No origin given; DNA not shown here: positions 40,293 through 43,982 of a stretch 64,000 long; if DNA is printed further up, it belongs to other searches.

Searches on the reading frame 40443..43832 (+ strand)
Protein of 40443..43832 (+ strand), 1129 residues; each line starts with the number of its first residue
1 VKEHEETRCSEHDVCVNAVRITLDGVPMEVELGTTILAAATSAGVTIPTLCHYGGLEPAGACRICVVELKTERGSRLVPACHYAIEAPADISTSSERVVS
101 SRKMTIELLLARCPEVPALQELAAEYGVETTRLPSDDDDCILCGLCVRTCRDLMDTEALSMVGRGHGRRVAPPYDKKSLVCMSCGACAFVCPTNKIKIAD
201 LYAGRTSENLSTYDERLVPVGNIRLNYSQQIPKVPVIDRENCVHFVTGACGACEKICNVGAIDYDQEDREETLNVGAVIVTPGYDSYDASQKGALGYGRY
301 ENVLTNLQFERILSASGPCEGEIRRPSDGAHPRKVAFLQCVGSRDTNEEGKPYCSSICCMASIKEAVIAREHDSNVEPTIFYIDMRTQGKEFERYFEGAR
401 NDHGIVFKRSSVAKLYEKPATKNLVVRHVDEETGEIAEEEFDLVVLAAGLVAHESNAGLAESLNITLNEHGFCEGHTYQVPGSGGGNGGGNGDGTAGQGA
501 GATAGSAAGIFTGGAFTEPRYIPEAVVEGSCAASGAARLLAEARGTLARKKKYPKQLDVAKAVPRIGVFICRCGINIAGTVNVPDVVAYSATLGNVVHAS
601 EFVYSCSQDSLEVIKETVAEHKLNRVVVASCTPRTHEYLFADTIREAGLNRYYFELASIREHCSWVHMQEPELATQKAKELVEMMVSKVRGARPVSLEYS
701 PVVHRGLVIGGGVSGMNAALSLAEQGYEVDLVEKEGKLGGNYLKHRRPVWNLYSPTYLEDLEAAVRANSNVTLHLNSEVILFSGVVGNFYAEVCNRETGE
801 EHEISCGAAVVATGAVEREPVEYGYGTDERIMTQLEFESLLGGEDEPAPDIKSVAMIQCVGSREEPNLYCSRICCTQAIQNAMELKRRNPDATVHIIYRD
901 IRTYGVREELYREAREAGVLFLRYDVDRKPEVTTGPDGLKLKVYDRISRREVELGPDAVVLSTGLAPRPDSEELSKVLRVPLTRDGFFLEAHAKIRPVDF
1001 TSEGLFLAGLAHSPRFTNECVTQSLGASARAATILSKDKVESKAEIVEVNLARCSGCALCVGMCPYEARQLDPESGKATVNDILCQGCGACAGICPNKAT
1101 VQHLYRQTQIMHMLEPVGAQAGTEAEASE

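Call 3: search_protein_families(library=pfam, proteins=[window:40443-43832:+], max_evalue=0.01)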
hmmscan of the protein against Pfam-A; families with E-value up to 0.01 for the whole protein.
window:40443-43832:+ (1129 aa): 21 families
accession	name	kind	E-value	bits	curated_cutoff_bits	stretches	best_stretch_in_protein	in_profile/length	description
PF13510.11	Fer2_4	-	6.8e-16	58.5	22.8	1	18-95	3-81/82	2Fe-2S iron-sulfur cluster binding domain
PF12838.12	Fer4_7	-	6.9e-16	58.9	27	2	1053-1099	1-52/52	4Fe-4S dicluster domain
PF07992.20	Pyr_redox_2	-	1.8e-13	51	26.1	1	707-820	4-114/291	Pyridine nucleotide-disulphide oxidoreductase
PF13484.11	Fer4_16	-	3.1e-12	47.5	30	1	181-211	2-34/66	4Fe-4S double cluster binding domain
PF00037.32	Fer4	-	1.8e-11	43.8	21.1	3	1047-1069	1-23/24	4Fe-4S binding domain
PF13187.11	Fer4_9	-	1.1e-08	35.4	27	2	1053-1099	1-51/52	4Fe-4S dicluster domain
PF14697.11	Fer4_21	-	3.5e-08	33.9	35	2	136-197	4-58/59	4Fe-4S dicluster domain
PF12797.12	Fer4_2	-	8.5e-08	32.1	24.5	0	1046-1066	2-22/22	4Fe-4S binding domain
PF13450.12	NAD_binding_8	-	8.6e-08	32.8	21.9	1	708-747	1-40/68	NAD(P)-binding Rossmann-like domain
PF13237.11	Fer4_10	-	5.4e-07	29.9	25.5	2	1048-1096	3-53/53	4Fe-4S dicluster domain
PF12831.13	FAD_oxidored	-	1.1e-06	28.6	27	1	707-741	3-37/416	FAD dependent oxidoreductase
PF01266.30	DAO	-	5e-06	26.7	27.9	1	707-739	3-35/353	FAD dependent oxidoreductase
PF00890.30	FAD_binding_2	-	1.3e-05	25.1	20.4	1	707-741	3-37/414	FAD binding domain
PF13738.12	Pyr_redox_3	-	5e-05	23.1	30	1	705-789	166-245/305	Pyridine nucleotide-disulphide oxidoreductase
PF13183.11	Fer4_8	-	7.5e-05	23.6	27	0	138-194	3-67/68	4Fe-4S dicluster domain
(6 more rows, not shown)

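Call 6: search_protein_families(library=ncbifam, proteins=[window:40443-43832:+], max_evalue=0.00001)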
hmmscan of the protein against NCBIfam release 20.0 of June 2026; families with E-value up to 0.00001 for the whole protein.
window:40443-43832:+ (1129 aa): 38 families (the best 25 are shown)
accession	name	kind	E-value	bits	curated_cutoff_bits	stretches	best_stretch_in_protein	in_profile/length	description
NF040770.1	hetero_SS_HdrA2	exception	5.5e-215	715.9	1100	3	212-474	260-514/777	CoB-CoM heterodisulfide reductase HdrA2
NF041778.1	hetero_SS_HdrA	equivalog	3.5e-174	580.7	1400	3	180-474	247-524/771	ferredoxin:CoB-CoM heterodisulfide reductase subunit HdrA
NF041891.1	hdrA_Methbact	equivalog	3.1e-153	511.8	1300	3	180-474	239-510/762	ferredoxin:CoB-CoM heterodisulfide reductase subunit HdrA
NF040763.1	FeFe_hydrog_A6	exception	4.5e-34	117.8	765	1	19-199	1-208/571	NADH-dependent [FeFe] hydrogenase, group A6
NF005745.0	PRK07569.1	equivalog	6.3e-25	87.9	333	2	19-118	4-101/238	bidirectional hydrogenase complex protein HoxU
NF009454.0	PRK12814.1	equivalog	2.9e-21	75.5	916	1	17-123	2-107/657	putative NADPH-dependent glutamate synthase small subunit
TIGR01973.1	NuoG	equivalog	1.3e-20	73.8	470.05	1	21-112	1-90/606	NADH-quinone oxidoreductase subunit NuoG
NF040762.1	Hydr_FeFe_Clost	exception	1.5e-14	53.5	900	1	20-111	2-91/572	ferredoxin hydrogenase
NF005895.0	PRK07860.1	equivalog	3.8e-13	48.3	802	1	8-112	7-111/811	NADH-quinone oxidoreductase subunit G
NF006305.0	PRK08493.1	equivalog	3e-11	42.2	591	1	19-106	2-85/819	NADH-quinone oxidoreductase subunit G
NF040864.1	HgcB_ferredoxin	equivalog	1.6e-10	40.7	99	0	1047-1099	9-60/93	mercury methylation ferredoxin HgcB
TIGR01971.1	NuoI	subfamily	4.1e-10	39.3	113.05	1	133-203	38-105/121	NADH-quinone oxidoreductase, chain I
NF038196.1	ferrodoxin_EFR1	subfamily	1e-09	38.8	75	0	1039-1100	172-229/242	EFR1 family ferrodoxin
NF042909.1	FMH_DH_FwdF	exception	1.2e-09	37.7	375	0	1049-1099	222-273/336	tungsten-dependent formylmethanofuran dehydrogenase subunit FwdF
NF058577.1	FdxA_fam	equivalog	3.2e-09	36.8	65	0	1053-1099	8-52/52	4Fe-4S ferredoxin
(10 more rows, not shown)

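Call 25: search_solved_structures(query=window:40443-43832:+, max_evalue=1e-10, show_alignments=1)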
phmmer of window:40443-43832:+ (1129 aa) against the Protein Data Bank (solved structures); distinct sequences matched with E-value up to 1e-10: 42.
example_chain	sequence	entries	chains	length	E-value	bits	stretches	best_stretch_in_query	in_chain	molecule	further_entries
5odc_A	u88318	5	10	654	1.3e-144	486.7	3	564-795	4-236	Heterodisulfide reductase, subunit A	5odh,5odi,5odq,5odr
8rvu_a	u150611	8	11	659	1.4e-137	463.4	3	180-463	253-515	H(2):CoB-CoM heterodisulfide,ferredoxin reductase subunit A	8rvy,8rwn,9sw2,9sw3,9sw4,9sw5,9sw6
8rvv_A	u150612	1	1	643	4.5e-137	461.7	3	180-463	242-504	H(2):CoB-CoM heterodisulfide,ferredoxin reductase subunit A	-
9sfi_A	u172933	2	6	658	6.8e-125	421.4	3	180-454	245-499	CoB--CoM heterodisulfide reductase iron-sulfur subunit A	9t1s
7bkb_A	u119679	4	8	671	3e-111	376.3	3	563-795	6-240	CoB--CoM heterodisulfide reductase iron-sulfur subunit A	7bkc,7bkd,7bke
9mqx_A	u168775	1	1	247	1.2e-42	149.1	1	19-202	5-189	NADH:ubiquinone oxidoreductase chain G-like protein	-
6tjr_A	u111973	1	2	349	1.4e-30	109.1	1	707-1035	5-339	Fumarate reductase/succinate dehydrogenase flavoprotein domain protein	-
8a6t_A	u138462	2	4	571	2.6e-24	88.4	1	17-196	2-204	Electron bifurcating hydrogenase subunit HydA1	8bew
9bov_A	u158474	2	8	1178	2.7e-22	81.7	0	18-111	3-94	Molybdopterin oxidoreductase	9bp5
8oh5_C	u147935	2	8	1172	7e-22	80.3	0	18-110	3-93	Formate dehydrogenase-O, major subunit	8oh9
7t2r_A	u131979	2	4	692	1.2e-21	79.6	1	19-209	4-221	NiFe hydrogenase subunit A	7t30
7q4v_A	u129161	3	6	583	2.2e-20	75.4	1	20-197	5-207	Iron hydrogenase HydA1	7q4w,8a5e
6tg9_A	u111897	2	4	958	4.4e-20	74.4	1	19-111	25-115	Formate dehydrogenase subunit alpha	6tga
9wxb_B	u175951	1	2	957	4.9e-20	74.2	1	19-113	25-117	Formate dehydrogenase alpha subunit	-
7q5y_A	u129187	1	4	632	5.1e-18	67.5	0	18-116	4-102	NADH dehydrogenase I chain G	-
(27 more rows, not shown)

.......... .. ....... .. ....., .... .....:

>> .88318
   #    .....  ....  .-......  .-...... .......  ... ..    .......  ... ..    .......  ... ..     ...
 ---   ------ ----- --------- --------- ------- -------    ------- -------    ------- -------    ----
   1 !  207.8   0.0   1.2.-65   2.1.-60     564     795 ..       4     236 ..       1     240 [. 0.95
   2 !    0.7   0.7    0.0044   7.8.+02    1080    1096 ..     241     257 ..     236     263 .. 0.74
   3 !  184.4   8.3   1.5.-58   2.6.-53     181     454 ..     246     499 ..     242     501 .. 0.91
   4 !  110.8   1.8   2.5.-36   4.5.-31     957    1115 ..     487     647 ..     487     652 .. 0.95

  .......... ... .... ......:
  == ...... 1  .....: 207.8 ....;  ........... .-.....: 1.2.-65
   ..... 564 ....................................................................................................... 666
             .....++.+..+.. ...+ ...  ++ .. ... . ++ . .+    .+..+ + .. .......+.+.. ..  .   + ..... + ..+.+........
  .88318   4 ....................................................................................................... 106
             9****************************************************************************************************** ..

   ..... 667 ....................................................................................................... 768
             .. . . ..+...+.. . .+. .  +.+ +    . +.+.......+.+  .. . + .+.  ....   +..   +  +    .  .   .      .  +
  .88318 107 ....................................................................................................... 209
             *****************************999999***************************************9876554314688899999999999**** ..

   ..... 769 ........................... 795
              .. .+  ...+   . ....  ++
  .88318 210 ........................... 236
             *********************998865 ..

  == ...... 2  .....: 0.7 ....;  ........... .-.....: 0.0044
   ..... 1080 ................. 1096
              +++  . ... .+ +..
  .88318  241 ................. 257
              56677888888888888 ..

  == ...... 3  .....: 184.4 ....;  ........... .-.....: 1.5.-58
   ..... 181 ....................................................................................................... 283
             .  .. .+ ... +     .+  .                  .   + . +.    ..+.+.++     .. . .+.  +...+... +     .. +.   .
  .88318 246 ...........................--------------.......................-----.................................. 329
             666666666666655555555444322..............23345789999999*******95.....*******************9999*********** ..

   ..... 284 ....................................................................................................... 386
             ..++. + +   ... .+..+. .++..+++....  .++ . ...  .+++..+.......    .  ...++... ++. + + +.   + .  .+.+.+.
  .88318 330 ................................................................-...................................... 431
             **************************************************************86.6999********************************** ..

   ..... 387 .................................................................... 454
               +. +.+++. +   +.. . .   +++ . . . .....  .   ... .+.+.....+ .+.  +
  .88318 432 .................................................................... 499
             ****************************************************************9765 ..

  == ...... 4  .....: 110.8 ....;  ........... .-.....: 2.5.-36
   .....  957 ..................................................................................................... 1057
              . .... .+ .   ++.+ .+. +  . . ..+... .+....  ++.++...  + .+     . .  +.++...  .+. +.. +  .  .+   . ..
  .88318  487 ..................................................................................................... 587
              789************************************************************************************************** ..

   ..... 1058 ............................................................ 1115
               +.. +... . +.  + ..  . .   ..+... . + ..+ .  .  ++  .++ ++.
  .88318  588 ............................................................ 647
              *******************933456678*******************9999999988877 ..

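Call 57: find_homologous_proteins(query=window:40443-43832:+)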
Query window:40443-43832:+ (1129 aa): 5632 proteins with E <= 0.001 among 8000 candidates; the best 120 are listed.
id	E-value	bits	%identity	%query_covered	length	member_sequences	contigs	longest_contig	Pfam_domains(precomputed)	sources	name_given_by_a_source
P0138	0.0e+0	2543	100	99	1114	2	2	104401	PF14697.12,PF13450.13,PF07992.21,PF13484.12,PF12838.13,PF12831.14,PF01266.31,PF13510.12,PF12797.13,PF00890.31,PF00037.33,PF13237.12,PF13187.12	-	-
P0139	0.0e+0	2284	88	100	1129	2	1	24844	PF14697.12,PF13450.13,PF07992.21,PF12837.13,PF13484.12,PF12838.13,PF12831.14,PF01266.31,PF13510.12,PF12797.13,PF00890.31,PF00037.33,PF13237.12,PF13187.12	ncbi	-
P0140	0.0e+0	1947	76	99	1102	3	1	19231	PF14697.12,PF13450.13,PF07992.21,PF12837.13,PF13484.12,PF12838.13,PF12831.14,PF01266.31,PF13510.12,PF12797.13,PF00890.31,PF00037.33,PF13237.12,PF13187.12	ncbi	-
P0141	0.0e+0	1931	75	98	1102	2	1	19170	PF14697.12,PF13450.13,PF07992.21,PF12837.13,PF13484.12,PF12838.13,PF01266.31,PF13510.12,PF12797.13,PF00037.33,PF13237.12,PF13187.12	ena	-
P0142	0.0e+0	1873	74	98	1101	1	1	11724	PF14697.12,PF13450.13,PF07992.21,PF12837.13,PF13484.12,PF12838.13,PF13534.12,PF12831.14,PF01266.31,PF13510.12,PF12797.13,PF00890.31,PF00037.33,PF13237.12,PF13183.12,PF13187.12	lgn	-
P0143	0.0e+0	1581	63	100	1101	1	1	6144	PF14697.12,PF13450.13,PF07992.21,PF12837.13,PF13484.12,PF12838.13,PF01494.26,PF01266.31,PF13510.12,PF12797.13,PF00037.33,PF13237.12,PF13183.12,PF13187.12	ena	-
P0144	0.0e+0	1528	71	83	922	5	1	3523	PF14697.12,PF13450.13,PF07992.21,PF12837.13,PF12798.13,PF13484.12,PF12838.13,PF12831.14,PF01266.31,PF12797.13,PF00890.31,PF00037.33,PF13738.13,PF13237.12,PF13187.12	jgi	jgi:heterodisulfide reductase subunit A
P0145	0.0e+0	1493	71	83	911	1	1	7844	PF14697.12,PF13450.13,PF07992.21,PF12837.13,PF13484.12,PF12838.13,PF01494.26,PF12831.14,PF01266.31,PF12797.13,PF00890.31,PF00037.33,PF25160.2,PF13237.12,PF13187.12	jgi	-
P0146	0.0e+0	1242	64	77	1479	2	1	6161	PF14697.12,PF13450.13,PF07992.21,PF12837.13,PF00070.34,PF03486.21,PF13484.12,PF12838.13,PF01134.29,PF01494.26,PF12831.14,PF01946.24,PF01266.31,PF01593.31,PF12797.13,PF14691.12,PF00890.31,PF00037.33,PF13738.13,PF01262.28,PF13237.12,PF13187.12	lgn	-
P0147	0.0e+0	1184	49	97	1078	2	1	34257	PF14697.12,PF13450.13,PF07992.21,PF12837.13,PF13484.12,PF12838.13,PF12831.14,PF01266.31,PF13510.12,PF12797.13,PF00890.31,PF00037.33,PF13237.12,PF13187.12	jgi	jgi:heterodisulfide reductase subunit A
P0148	0.0e+0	1149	48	97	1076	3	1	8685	PF14697.12,PF13450.13,PF07992.21,PF12837.13,PF13484.12,PF12838.13,PF12831.14,PF01266.31,PF13510.12,PF12797.13,PF00890.31,PF00037.33,PF13237.12,PF13187.12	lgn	-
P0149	0.0e+0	1142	49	97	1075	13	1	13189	PF14697.12,PF13450.13,PF00111.33,PF07992.21,PF13484.12,PF12838.13,PF13534.12,PF12831.14,PF01266.31,PF13510.12,PF00890.31,PF00037.33,PF13237.12,PF13187.12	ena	-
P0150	0.0e+0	1137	49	97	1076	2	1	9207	PF14697.12,PF13450.13,PF07992.21,PF12837.13,PF13484.12,PF12838.13,PF12831.14,PF01266.31,PF13510.12,PF00890.31,PF00037.33,PF13738.13,PF25160.2,PF13237.12,PF13187.12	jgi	jgi:heterodisulfide reductase subunit A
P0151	0.0e+0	1130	50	97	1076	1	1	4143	PF14697.12,PF13450.13,PF07992.21,PF12837.13,PF13484.12,PF12838.13,PF01494.26,PF12831.14,PF01266.31,PF13510.12,PF00890.31,PF00037.33,PF13738.13,PF13237.12,PF13187.12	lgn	-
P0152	0.0e+0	1129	48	97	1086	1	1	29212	PF14697.12,PF07992.21,PF03486.21,PF13484.12,PF12838.13,PF12831.14,PF13510.12,PF00890.31,PF00037.33,PF13738.13,PF13237.12,PF13183.12,PF13187.12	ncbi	-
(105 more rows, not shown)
